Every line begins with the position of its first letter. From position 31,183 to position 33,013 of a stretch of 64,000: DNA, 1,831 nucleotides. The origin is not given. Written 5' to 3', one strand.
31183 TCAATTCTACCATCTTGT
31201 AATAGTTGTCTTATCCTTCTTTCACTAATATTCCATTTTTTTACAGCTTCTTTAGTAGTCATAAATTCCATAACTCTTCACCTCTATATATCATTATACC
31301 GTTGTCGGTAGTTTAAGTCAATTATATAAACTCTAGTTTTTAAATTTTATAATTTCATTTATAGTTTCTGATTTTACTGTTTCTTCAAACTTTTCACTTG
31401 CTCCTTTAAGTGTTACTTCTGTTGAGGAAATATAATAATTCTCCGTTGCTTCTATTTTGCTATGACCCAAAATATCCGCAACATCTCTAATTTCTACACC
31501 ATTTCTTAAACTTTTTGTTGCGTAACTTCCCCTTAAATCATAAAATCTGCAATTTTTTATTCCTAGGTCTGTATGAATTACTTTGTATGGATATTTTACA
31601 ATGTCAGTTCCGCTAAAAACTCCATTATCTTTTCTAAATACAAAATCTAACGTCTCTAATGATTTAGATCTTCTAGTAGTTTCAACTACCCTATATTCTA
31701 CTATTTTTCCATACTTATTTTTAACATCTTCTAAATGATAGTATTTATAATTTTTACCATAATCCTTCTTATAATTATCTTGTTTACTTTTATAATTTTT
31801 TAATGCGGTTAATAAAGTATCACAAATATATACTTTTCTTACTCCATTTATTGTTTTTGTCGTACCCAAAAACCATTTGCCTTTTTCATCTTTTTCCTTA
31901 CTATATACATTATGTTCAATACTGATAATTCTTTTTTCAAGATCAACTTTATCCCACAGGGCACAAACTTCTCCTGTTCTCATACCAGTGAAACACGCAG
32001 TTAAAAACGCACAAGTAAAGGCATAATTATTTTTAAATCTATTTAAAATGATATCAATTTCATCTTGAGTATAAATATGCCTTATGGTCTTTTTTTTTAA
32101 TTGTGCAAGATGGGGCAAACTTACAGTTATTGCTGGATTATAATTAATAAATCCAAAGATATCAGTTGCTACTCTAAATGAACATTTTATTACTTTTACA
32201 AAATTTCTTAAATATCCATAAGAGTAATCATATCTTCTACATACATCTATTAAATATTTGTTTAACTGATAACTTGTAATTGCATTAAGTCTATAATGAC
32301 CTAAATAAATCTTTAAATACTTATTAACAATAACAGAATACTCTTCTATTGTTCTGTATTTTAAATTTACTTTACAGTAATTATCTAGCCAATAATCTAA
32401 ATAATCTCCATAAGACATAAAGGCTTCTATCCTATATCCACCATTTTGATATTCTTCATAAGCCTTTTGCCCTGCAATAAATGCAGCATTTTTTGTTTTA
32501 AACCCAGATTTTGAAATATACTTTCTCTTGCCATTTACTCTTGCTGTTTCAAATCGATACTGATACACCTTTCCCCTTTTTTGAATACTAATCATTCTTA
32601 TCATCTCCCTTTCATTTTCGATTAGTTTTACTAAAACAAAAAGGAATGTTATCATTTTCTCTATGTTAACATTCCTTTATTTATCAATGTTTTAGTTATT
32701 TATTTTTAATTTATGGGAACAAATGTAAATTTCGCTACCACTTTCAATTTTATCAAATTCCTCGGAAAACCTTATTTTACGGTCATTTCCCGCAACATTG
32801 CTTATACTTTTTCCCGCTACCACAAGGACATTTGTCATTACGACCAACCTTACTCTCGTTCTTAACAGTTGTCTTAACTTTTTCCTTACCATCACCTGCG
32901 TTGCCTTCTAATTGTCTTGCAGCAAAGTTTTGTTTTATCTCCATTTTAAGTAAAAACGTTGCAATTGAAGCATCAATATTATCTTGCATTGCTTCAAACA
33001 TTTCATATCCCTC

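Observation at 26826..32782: Three-gene integrase island in the 3' end of secA, bounded by a second degenerate SecA zinc-tail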

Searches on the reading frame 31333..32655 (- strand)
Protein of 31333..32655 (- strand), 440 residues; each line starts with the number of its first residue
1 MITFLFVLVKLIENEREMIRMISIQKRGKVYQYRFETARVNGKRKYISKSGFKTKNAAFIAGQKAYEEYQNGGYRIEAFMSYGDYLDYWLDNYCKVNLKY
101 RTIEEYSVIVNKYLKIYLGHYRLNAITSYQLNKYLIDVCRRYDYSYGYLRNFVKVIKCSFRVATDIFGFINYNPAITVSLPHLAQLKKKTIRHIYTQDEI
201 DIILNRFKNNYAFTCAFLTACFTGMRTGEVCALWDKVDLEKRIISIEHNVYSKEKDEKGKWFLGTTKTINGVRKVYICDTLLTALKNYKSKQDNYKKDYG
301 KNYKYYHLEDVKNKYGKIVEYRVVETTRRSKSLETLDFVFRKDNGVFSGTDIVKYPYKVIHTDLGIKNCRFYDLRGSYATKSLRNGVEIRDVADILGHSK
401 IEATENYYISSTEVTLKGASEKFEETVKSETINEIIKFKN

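Call 5: search_protein_families(library=pfam, proteins=[window:31333-32655:-], max_evalue=0.01)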
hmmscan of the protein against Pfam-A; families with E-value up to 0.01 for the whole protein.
window:31333-32655:- (440 aa): 3 families
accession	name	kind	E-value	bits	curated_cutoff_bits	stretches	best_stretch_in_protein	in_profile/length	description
PF00589.27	Phage_integrase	-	4.2e-14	53.1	27.1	1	196-409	4-167/172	Phage integrase family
PF14659.12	Phage_int_SAM_3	-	1.6e-08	35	22.6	1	83-134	3-53/58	Phage integrase, N-terminal SAM-like domain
PF14657.12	Arm-DNA-bind_4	-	0.00018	21.4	22.3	1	31-58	2-31/47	Arm DNA-binding domain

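Call 15: search_protein_families(library=padloc, proteins=[window:31333-32655:-], max_evalue=0.01)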
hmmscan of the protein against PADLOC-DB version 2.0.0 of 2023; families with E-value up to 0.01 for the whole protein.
window:31333-32655:- (440 aa): 1 family
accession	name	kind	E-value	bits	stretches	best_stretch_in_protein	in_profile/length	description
PDLC04446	PDC-M13C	-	0.0096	14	0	301-318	41-58/69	-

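Call 16: search_protein_families(library=ncbifam, proteins=[window:31333-32655:-], max_evalue=0.01)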
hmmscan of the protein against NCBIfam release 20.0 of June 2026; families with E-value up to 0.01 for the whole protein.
window:31333-32655:- (440 aa): 7 families
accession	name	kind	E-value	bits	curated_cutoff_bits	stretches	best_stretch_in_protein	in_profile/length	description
NF040815.2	recomb_XerA_Arch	equivalog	4.9e-18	65.6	220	2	353-409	196-253/263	site-specific tyrosine recombinase/integron integrase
TIGR02225.1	recomb_XerD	equivalog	1.4e-10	41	329.6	1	363-412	226-276/290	site-specific tyrosine recombinase XerD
TIGR02249.1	integrase_gron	subfamily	7.8e-10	38.6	265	1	370-407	260-297/315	integron integrase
TIGR02224.1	recomb_XerC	equivalog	5.3e-09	35.9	335.15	1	337-408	203-275/295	tyrosine recombinase XerC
NF002331.0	PRK01287.1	subfamily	8.1e-09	34.9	371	1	374-408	276-310/365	site-specific tyrosine recombinase XerC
NF001399.0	PRK00283.1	subfamily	4.5e-06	26.1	279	1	373-408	246-281/300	tyrosine recombinase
NF011946.0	PRK15417.1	equivalog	2.2e-05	23.8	435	1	367-407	272-312/337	integron integrase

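Call 17: search_protein_families(library=phrogs, proteins=[window:31333-32655:-], max_evalue=0.01)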
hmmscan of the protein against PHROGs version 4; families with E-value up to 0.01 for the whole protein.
window:31333-32655:- (440 aa): 7 families
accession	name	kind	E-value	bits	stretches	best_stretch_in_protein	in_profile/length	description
phrog_1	-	integration and excision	1.3e-54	187.5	1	24-429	117-453/611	integrase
phrog_216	-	integration and excision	1.7e-27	97.3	1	168-425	33-238/301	integrase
phrog_26960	-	unknown function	5.9e-21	76.2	1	19-152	6-139/146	-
phrog_23783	-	integration and excision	2e-12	48.4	1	26-183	10-157/162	integrase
phrog_25190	-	integration and excision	7.1e-07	30.5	1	354-430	32-105/109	integrase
phrog_7685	-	integration and excision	1.8e-06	28.7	1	312-425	125-237/240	integrase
phrog_7269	-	integration and excision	0.00015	22.7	1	358-408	18-67/89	integrase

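Call 37: find_homologous_proteins(query=window:31333-32595:-)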
Query window:31333-32595:- (420 aa): 1311 proteins with E <= 0.001 among 6545 candidates; the best 120 are listed.
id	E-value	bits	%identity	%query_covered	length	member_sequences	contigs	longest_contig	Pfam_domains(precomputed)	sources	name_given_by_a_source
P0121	1.3e-166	573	60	100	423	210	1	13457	PF14659.13,PF14657.13,PF00589.28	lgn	-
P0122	1.7e-165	569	61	100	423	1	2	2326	PF14659.13,PF00589.28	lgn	-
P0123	7.5e-165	567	60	100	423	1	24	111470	PF14659.13,PF14657.13,PF00589.28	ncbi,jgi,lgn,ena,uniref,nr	ncbi:tyrosine-type recombinase/integrase [uncultured Clostridium sp.]|jgi:integrase|uniref:tyrosine-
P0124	7.7e-164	564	60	100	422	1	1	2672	PF14659.13,PF00589.28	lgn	-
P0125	1.4e-163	563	60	100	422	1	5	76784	PF14659.13,PF14657.13,PF00589.28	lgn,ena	-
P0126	2.0e-163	562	61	99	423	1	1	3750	PF14659.13,PF14657.13,PF00589.28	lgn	-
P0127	2.0e-163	562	60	97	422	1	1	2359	PF14659.13,PF14657.13,PF00589.28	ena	-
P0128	2.1e-163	562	60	100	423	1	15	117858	PF14659.13,PF14657.13,PF00589.28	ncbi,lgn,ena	-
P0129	2.6e-163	562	60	100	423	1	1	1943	PF14659.13,PF14657.13,PF00589.28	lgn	-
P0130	2.9e-163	562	60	100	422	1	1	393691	PF14659.13,PF00589.28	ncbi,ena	-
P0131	4.5e-163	561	60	100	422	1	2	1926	PF14659.13,PF00589.28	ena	-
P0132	5.9e-163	561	59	96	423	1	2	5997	PF14659.13,PF14657.13,PF00589.28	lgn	-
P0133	6.0e-163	561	60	100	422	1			PF14659.13,PF00589.28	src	-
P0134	7.2e-163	560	60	100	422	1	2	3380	PF14659.13,PF00589.28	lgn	-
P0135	1.0e-162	560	60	100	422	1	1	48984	PF14659.13,PF14657.13,PF00589.28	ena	-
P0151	4.4e-161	555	60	100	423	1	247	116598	PF14659.13,PF14657.13,PF00589.28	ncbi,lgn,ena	-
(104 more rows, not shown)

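Call 38: find_encoding_contigs(protein=P0151, flank=8000, max_places=4)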
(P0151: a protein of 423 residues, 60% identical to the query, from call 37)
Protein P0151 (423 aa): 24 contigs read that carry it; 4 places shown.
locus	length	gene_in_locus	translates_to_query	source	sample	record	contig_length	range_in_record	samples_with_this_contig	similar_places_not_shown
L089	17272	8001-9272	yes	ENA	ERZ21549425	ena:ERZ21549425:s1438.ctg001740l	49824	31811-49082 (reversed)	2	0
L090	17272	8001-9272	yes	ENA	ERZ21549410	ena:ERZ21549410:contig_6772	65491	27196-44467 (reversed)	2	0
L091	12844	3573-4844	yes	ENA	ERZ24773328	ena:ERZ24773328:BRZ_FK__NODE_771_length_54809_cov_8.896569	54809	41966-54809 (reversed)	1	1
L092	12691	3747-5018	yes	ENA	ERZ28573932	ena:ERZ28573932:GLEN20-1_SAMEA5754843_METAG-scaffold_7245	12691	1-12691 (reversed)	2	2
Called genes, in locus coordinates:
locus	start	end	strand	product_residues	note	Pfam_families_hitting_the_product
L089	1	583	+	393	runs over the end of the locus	PF01061:ABC2_membrane (faint), PF12679:ABC2_membrane_2, PF12698:ABC2_membrane_3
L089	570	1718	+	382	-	PF12698:ABC2_membrane_3, PF01061:ABC2_membrane (weak)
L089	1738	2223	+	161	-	PF12641:Flavodoxin_3, PF12724:Flavodoxin_5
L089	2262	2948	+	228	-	PF18917:LiaI-LiaF-like_TM1 (faint), PF22570:LiaF-TM, PF09922:LiaF-like_C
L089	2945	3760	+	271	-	PF13349:DUF4097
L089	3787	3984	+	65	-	PF04024:PspC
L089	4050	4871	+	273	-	PF04072:LCM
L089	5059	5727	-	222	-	-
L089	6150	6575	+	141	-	PF08281:Sigma70_r4_2 (weak), PF04545:Sigma70_r4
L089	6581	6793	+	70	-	-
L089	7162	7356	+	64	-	-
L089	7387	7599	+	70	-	-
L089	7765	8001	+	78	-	PF12728:HTH_17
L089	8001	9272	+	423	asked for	PF14657:Arm-DNA-bind_4, PF14659:Phage_int_SAM_3, PF00589:Phage_integrase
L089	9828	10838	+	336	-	PF13310:Virulence_RhuM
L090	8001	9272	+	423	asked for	PF14657:Arm-DNA-bind_4, PF14659:Phage_int_SAM_3, PF00589:Phage_integrase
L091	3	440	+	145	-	?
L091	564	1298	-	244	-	-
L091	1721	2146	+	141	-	PF08281:Sigma70_r4_2 (weak), PF04545:Sigma70_r4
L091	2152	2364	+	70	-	-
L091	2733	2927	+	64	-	-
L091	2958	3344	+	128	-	-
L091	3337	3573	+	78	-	PF12728:HTH_17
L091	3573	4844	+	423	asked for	PF14657:Arm-DNA-bind_4, PF14659:Phage_int_SAM_3, PF00589:Phage_integrase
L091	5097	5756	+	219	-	PF02810:SEC-C (weak)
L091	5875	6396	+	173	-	-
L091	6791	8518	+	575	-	PF01145:Band_7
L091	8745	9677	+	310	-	PF10343:Q_salvage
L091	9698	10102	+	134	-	PF04266:ASCH (weak)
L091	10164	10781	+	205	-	PF00702:Hydrolase, PF13419:HAD_2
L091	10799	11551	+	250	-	-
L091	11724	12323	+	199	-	PF01725:Ham1p_like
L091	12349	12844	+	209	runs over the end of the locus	PF13483:Lactamase_B_3, PF12706:Lactamase_B_2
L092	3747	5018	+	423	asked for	PF14657:Arm-DNA-bind_4, PF14659:Phage_int_SAM_3, PF00589:Phage_integrase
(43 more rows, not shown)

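Call 39: find_encoding_contigs(protein=P0130, flank=8000, max_places=2)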
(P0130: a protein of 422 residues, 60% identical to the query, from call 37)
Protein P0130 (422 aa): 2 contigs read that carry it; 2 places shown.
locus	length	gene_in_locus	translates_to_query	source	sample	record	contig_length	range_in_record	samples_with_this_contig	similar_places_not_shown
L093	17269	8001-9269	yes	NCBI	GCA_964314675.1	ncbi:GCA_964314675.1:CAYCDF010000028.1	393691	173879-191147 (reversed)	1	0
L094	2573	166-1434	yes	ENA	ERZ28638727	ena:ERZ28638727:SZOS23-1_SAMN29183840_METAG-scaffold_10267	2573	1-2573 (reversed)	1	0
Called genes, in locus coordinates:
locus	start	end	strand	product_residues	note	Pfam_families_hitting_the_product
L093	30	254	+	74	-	-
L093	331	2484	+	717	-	PF02086:MethyltransfD12 (weak), PF17283:Zn_ribbon_SprT (faint), PF01555:N6_N4_Mtase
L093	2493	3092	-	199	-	PF09569:RE_ScaI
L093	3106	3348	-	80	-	PF13443:HTH_26, PF01381:HTH_3 (weak)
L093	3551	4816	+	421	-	PF04542:Sigma70_r2, PF04539:Sigma70_r3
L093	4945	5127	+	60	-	-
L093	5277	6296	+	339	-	PF02407:Viral_Rep (weak)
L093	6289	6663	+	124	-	-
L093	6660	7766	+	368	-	-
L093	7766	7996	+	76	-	PF12728:HTH_17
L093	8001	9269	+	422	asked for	PF14659:Phage_int_SAM_3, PF00589:Phage_integrase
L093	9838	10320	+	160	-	PF00583:Acetyltransf_1, PF13508:Acetyltransf_7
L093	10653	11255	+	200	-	-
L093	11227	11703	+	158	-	-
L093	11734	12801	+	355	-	PF03462:PCRF, PF00472:RF-1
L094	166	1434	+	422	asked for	PF14659:Phage_int_SAM_3, PF00589:Phage_integrase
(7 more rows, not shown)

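Call 62: search_dna_similar(query=window:31333-32595:-, collection=phages, mode=protein, max_rows=15)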
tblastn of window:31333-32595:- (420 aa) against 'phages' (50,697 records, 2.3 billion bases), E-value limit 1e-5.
Records with a match: 373; places in all: 376; records where one place covers at least 80% of the query: 287.
Best place of each record, by identity: <60% 373.
By first word of the organism name: Streptococcus 174; Paenibacillus 54; Mycobacterium 24; Lactobacillus 20; Bacillus 19; Bacteriophage 14; Clostridium 13; Lactococcus 13; Lacticaseibacillus 9; Clostridioides 8; and 11 more.
By host as written in the record: Paenibacillus larvae 33; - 21; Mycobacterium smegmatis mc2 155 21; Paenibacillus larvae ATCC 9545 9; Clostridium difficile 7; Paenibacillus larvae NRRL 2605 4; Paenibacillus larvae NW6 4; Clostridioides difficile 4; and 220 more.
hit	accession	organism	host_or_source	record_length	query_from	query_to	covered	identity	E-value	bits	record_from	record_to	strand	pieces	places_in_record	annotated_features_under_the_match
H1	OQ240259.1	Latilactobacillus phage TMW 1.1447 P1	Latilactobacillus curvatus TMW 1.1447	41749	3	405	96%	30.5%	2e-40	159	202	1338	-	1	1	integrase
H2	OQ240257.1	Latilactobacillus phage TMW 1.1365 P3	Latilactobacillus curvatus TMW 1.1365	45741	3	405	96%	30.5%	6e-40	158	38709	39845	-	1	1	integrase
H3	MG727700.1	Paenibacillus phage Tadhana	Paenibacillus larvae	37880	4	393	93%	30.2%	5e-31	131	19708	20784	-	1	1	integrase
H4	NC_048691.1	Paenibacillus phage Tadhana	Paenibacillus larvae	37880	4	393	93%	30.2%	5e-31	131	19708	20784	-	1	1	integrase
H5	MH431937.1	Paenibacillus phage Lucielle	Paenibacillus larvae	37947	4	393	93%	30.2%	5e-31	131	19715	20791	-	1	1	site-specific integrase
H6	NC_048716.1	Paenibacillus phage Lucielle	Paenibacillus larvae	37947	4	393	93%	30.2%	5e-31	131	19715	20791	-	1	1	integrase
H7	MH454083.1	Paenibacillus phage Saudage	Paenibacillus larvae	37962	4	393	93%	30.2%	5e-31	131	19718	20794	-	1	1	site-specific integrase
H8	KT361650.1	Paenibacillus phage Willow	Paenibacillus larvae NRRL 2605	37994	4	393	93%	30.2%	5e-31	131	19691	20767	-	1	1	integrase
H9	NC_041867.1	Paenibacillus phage Willow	Paenibacillus larvae NRRL 2605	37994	4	393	93%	30.2%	5e-31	131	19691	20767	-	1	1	integrase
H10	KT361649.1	Paenibacillus phage Fern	Paenibacillus larvae NRRL 2605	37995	4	393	93%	30.2%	5e-31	131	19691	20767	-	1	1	integrase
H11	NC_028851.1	Paenibacillus phage Fern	Paenibacillus larvae NRRL 2605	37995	4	393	93%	30.2%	5e-31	131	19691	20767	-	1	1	integrase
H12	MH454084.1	Paenibacillus phage Toothless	Paenibacillus larvae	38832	4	393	93%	30.2%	5e-31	131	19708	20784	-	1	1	site-specific integrase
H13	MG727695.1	Paenibacillus phage BN12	Paenibacillus larvae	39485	4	393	93%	30.2%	5e-31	131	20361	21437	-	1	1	integrase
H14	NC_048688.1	Paenibacillus phage BN12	Paenibacillus larvae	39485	4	393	93%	30.2%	5e-31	131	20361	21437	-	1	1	integrase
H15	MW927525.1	Paenibacillus phage Sneaky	Paenibacillus larvae ATCC 9545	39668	4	393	93%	30.2%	5e-31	131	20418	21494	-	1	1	tyrosine integrase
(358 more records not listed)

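Call 93: search_solved_structures(query=window:31333-32595:-, max_evalue=0.001, show_alignments=2)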
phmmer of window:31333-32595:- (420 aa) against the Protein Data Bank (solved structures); distinct sequences matched with E-value up to 0.001: 6.
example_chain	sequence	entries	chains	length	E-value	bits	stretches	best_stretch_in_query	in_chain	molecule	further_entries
5hxy_A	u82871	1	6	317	1.8e-08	37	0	64-230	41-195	Tyrosine recombinase XerA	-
6en0_A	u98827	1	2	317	3.5e-06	29.4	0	198-266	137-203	Int protein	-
6emz_A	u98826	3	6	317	9.2e-06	28.1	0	198-266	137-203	Int protein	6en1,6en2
6emy_A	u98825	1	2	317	1.3e-05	27.6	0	198-266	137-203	Int protein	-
2kd1_A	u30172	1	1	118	0.00063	22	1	60-163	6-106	DNA integration/recombination/invertion protein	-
4a8e_A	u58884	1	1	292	0.00078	21.7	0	352-401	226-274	PROBABLE TYROSINE RECOMBINASE XERC-LIKE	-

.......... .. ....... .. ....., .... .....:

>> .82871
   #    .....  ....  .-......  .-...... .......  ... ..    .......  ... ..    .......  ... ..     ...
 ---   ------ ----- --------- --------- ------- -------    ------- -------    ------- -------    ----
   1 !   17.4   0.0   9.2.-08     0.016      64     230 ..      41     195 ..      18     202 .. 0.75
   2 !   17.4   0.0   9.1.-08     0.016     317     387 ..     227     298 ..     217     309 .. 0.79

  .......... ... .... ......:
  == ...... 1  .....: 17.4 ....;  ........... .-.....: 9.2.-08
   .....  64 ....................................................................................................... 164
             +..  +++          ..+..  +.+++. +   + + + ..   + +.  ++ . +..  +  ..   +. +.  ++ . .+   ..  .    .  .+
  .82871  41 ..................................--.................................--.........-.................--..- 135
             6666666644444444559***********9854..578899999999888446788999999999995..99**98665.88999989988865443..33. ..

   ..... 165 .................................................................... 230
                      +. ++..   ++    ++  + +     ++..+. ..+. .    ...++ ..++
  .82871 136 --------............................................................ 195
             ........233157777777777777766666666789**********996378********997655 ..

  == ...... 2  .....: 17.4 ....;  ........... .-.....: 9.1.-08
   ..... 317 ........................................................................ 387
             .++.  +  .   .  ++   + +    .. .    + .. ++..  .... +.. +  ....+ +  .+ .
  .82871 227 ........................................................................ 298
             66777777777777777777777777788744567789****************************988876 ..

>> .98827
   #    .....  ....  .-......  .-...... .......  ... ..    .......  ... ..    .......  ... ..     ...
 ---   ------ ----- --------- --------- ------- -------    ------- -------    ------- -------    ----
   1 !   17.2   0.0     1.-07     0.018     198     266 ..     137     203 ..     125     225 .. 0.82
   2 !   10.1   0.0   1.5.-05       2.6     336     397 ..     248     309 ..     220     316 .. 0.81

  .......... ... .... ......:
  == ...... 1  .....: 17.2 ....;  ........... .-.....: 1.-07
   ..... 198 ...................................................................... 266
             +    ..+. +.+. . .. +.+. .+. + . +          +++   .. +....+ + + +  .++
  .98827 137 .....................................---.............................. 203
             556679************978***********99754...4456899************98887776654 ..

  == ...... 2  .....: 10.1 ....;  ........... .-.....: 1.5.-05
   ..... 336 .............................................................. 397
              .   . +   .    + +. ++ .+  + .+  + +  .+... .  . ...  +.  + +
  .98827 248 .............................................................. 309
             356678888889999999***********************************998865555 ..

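Call 99: find_related_loci(query=window:31333-32595:-, collection=viral_contigs, flank=6000)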
Query window:31333-32595:- (420 aa) in viral_contigs; peptide patterns used: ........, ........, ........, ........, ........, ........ (x = any residue, [..] = any of these).
88 stretches matched a pattern; 45 encode a relative of the query (tblastn E <= 1e-3); 45 distinct loci.
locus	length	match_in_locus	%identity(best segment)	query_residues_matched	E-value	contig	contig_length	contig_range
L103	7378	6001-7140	32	6-394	9e-54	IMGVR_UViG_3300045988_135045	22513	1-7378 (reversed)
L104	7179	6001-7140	32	6-394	6e-54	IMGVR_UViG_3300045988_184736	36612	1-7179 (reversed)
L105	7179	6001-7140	32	6-394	1e-53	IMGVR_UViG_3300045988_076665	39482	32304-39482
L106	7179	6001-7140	32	6-394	5e-53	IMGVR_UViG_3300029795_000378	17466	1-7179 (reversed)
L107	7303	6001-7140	32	6-394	7e-51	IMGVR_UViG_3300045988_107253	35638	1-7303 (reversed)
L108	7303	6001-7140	32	6-394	7e-51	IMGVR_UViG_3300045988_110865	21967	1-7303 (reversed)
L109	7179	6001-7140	32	6-394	1e-50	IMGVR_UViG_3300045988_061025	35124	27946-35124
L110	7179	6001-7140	31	6-394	4e-50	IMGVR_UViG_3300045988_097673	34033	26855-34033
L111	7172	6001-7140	31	6-394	3e-50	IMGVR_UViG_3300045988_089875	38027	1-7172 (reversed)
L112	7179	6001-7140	31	6-394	4e-50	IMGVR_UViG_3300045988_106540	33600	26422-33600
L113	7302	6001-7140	31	6-394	2e-50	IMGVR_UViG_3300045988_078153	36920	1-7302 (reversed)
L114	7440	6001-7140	31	6-394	4e-50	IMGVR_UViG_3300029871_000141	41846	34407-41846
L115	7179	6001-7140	31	6-394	4e-50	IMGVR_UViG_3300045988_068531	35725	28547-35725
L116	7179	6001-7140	31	6-394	7e-50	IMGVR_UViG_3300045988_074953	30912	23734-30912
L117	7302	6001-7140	31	6-394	6e-50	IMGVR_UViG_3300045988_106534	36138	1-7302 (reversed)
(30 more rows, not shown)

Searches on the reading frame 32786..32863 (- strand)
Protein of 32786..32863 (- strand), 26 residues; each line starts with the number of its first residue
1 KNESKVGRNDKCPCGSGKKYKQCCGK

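Call 79: search_protein_families(library=pfam, proteins=[window:32786-32863:-], max_evalue=10)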
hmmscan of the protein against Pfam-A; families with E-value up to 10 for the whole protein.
seq(26 aa): 1 family
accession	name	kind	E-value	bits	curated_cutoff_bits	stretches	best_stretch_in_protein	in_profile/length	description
PF02810.21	SEC-C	-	5e-11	42.7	20.4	1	8-26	1-19/19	SEC-C motif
